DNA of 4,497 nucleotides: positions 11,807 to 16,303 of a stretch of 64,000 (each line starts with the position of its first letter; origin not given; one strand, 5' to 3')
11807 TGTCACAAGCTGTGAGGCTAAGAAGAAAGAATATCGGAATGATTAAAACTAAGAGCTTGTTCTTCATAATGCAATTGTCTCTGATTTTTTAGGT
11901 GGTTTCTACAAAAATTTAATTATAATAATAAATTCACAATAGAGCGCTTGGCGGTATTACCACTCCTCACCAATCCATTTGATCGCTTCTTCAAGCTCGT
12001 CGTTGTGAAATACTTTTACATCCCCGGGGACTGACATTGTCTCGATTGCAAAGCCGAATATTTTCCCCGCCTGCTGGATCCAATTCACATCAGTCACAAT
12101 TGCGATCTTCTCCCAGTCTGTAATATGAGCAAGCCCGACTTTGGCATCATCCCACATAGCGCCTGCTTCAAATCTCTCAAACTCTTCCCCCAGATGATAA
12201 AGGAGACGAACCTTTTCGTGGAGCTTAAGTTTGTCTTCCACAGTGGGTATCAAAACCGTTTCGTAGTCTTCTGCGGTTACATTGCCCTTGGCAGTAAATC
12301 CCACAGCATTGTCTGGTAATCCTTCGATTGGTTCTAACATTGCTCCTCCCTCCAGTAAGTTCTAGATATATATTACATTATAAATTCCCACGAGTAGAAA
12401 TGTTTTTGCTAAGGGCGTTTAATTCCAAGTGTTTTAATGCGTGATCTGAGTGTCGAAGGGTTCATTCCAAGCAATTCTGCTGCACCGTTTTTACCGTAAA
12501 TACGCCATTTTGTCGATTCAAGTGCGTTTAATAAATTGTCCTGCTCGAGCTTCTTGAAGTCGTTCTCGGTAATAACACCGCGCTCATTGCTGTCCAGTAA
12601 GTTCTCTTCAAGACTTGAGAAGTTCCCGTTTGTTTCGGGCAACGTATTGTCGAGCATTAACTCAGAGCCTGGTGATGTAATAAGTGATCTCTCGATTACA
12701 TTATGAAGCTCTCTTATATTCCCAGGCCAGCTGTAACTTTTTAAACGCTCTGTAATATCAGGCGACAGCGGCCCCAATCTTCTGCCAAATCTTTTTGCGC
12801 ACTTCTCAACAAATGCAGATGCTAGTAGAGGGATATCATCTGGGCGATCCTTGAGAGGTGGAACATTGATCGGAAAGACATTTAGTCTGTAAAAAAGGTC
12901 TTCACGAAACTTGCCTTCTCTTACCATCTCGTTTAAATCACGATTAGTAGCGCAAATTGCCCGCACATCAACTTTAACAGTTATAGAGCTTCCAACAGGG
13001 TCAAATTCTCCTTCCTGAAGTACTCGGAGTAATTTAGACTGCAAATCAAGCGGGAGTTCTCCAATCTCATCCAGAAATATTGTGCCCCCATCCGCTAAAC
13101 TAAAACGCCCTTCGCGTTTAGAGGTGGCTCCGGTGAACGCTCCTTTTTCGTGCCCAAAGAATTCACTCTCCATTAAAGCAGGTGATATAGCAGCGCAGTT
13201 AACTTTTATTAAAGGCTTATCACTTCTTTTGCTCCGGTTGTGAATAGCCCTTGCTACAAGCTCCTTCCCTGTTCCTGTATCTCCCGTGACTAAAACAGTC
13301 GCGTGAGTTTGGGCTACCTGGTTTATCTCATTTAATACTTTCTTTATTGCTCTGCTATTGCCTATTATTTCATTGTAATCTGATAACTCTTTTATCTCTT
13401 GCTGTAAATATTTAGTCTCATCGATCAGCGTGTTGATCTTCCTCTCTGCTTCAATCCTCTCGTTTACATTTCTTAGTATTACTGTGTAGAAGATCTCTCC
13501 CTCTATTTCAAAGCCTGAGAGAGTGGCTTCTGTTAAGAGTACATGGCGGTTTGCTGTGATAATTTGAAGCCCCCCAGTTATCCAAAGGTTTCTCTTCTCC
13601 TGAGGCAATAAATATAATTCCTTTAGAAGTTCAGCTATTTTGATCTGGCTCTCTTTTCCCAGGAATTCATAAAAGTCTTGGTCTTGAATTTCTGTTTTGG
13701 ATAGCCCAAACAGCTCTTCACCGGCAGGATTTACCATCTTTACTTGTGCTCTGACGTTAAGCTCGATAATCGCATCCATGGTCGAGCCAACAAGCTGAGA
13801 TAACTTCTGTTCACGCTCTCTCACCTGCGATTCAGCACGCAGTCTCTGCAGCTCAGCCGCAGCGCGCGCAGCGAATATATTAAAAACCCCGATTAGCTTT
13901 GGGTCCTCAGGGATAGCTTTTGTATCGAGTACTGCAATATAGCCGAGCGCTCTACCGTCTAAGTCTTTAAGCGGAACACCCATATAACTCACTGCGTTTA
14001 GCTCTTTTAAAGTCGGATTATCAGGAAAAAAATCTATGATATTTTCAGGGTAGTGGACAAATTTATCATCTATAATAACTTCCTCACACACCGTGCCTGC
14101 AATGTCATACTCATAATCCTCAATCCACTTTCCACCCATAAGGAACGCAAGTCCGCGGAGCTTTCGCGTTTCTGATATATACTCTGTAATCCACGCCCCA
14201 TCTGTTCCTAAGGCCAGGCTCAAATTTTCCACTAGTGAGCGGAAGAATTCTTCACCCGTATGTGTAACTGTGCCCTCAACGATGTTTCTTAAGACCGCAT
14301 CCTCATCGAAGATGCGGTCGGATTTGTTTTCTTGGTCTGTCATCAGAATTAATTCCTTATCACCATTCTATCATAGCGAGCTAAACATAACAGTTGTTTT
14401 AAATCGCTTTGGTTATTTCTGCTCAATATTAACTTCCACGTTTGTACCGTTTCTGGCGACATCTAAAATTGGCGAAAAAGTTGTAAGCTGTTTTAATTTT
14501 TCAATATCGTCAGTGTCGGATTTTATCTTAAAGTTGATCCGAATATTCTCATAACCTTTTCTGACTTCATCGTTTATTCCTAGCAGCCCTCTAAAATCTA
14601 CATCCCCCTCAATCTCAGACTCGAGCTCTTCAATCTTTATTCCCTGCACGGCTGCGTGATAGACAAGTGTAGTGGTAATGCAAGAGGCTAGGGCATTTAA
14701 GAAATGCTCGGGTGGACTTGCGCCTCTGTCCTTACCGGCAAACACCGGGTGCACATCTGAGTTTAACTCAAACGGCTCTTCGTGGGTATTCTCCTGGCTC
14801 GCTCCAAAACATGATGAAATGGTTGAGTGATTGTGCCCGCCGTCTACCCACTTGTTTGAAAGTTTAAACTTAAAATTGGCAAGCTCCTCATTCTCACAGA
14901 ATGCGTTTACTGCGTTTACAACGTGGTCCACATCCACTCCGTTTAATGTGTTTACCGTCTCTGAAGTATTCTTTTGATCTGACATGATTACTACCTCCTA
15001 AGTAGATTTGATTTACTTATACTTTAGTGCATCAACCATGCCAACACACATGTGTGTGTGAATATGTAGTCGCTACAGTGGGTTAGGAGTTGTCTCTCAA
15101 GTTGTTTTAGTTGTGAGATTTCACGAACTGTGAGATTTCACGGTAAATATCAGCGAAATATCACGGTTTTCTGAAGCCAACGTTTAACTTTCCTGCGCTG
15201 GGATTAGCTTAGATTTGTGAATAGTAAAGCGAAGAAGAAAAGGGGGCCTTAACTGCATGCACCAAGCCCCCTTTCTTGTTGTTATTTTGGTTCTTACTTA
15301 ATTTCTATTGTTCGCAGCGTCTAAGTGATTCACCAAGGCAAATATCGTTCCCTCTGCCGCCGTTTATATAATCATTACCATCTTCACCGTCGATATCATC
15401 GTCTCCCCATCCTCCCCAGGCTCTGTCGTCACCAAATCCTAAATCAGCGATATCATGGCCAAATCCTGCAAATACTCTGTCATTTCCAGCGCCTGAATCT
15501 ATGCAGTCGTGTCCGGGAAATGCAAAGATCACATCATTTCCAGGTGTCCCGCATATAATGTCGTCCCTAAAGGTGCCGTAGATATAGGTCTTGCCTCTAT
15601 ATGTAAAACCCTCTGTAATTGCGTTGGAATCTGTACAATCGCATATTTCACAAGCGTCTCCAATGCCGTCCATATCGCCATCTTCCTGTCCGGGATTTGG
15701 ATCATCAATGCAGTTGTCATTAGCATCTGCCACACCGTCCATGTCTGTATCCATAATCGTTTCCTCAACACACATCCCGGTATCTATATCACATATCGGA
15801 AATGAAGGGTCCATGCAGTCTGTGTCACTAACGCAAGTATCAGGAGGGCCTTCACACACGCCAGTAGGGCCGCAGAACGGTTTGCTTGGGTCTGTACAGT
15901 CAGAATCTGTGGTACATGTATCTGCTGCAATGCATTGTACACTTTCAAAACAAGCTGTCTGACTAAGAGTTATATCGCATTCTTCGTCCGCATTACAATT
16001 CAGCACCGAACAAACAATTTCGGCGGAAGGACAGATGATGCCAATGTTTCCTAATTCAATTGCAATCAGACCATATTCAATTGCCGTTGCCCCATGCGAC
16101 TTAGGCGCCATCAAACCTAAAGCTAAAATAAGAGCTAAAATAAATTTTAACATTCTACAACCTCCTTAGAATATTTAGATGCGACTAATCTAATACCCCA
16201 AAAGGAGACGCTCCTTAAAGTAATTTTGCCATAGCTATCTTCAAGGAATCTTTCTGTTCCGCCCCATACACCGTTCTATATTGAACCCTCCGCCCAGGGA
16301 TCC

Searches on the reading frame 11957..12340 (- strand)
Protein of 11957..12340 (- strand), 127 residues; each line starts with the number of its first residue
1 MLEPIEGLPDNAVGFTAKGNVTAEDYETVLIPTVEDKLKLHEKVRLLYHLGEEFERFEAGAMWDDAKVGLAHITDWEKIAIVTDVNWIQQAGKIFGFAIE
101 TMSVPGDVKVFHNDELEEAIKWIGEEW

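Call 15: search_protein_families(library=pfam, proteins=[window:11957-12340:-], max_evalue=0.001)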
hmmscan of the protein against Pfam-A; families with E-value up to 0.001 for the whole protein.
window:11957-12340:- (127 aa): 1 family
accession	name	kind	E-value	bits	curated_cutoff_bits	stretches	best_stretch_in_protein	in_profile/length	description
PF11964.13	SpoIIAA-like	-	8e-27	94.5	25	1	13-123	2-105/106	SpoIIAA-like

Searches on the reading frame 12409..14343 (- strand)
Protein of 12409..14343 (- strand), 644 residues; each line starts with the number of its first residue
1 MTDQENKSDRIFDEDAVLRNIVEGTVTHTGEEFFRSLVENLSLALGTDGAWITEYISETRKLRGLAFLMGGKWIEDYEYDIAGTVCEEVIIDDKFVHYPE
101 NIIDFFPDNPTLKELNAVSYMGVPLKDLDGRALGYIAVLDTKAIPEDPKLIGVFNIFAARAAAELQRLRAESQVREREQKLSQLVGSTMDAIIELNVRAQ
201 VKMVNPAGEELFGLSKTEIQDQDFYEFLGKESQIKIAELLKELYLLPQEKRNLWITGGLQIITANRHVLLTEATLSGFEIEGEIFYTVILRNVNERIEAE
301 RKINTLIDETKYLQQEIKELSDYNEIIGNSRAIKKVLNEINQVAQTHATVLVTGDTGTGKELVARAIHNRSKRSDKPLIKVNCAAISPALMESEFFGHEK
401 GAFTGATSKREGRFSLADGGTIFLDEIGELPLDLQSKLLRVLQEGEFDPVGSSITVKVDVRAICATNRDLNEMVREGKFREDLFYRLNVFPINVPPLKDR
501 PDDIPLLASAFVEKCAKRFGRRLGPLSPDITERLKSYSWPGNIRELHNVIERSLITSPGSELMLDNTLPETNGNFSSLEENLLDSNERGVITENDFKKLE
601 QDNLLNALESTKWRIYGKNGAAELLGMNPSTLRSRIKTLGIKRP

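Call 15: search_protein_families(library=pfam, proteins=[window:12409-14343:-], max_evalue=0.001)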
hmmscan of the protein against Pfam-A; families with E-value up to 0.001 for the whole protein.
window:12409-14343:- (644 aa): 11 families
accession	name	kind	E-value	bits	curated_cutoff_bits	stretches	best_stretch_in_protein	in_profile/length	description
PF00158.32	Sigma54_activat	-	9.4e-75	250.4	20.2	1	326-492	1-167/168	Sigma-54 interaction domain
PF14532.12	Sigma54_activ_2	-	3.3e-23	82.9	25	1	327-497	1-138/138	Sigma-54 interaction domain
PF25601.1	AAA_lid_14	-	8.1e-21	74.1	27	1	498-566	1-69/87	AAA+ ATPase lid domain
PF02954.25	HTH_8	-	4.5e-06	26.7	22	1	598-637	4-40/42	Bacterial regulatory protein, Fis family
PF07728.20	AAA_5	-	5.6e-06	26.8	22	1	350-468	2-123/139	AAA domain (dynein-related subfamily)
PF00004.35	AAA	-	2.7e-05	25.1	21.2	1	350-475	1-119/131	ATPase family associated with various cellular activities (AAA)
PF07724.20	AAA_2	-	5.2e-05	23.8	27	1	348-469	4-126/166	AAA domain (Cdc48 subfamily)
PF13188.13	PAS_8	-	0.00017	21.8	21.8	0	180-227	2-46/65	PAS domain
PF01078.27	Mg_chelatase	-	0.00023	21.1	20.3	0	322-446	1-134/207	Magnesium chelatase, subunit ChlI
PF00989.32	PAS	-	0.00025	21.5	22.6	1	181-256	3-78/113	PAS fold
PF13426.13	PAS_9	-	0.0004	21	27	0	196-295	8-103/103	PAS domain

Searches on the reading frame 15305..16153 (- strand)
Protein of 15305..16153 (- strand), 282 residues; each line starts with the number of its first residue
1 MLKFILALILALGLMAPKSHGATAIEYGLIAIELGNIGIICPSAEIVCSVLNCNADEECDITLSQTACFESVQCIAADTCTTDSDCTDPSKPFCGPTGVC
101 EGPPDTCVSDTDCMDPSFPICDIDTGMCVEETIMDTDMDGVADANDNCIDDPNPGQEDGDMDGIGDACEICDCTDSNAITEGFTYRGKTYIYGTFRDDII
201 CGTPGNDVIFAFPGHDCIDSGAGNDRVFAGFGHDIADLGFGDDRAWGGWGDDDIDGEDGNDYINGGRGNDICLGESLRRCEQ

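Call 15: search_protein_families(library=pfam, proteins=[window:15305-16153:-], max_evalue=0.001)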
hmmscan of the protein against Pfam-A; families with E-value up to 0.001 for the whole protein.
window:15305-16153:- (282 aa): 2 families
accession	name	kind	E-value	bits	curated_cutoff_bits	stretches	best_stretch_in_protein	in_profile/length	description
PF00353.25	HemolysinCabind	-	1.9e-16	60.1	23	2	192-226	1-35/36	RTX calcium-binding nonapeptide repeat (4 copies)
PF04964.19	Flp_Fap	-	0.00057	20.1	32.2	0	20-31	6-17/46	Flp/Fap pilin component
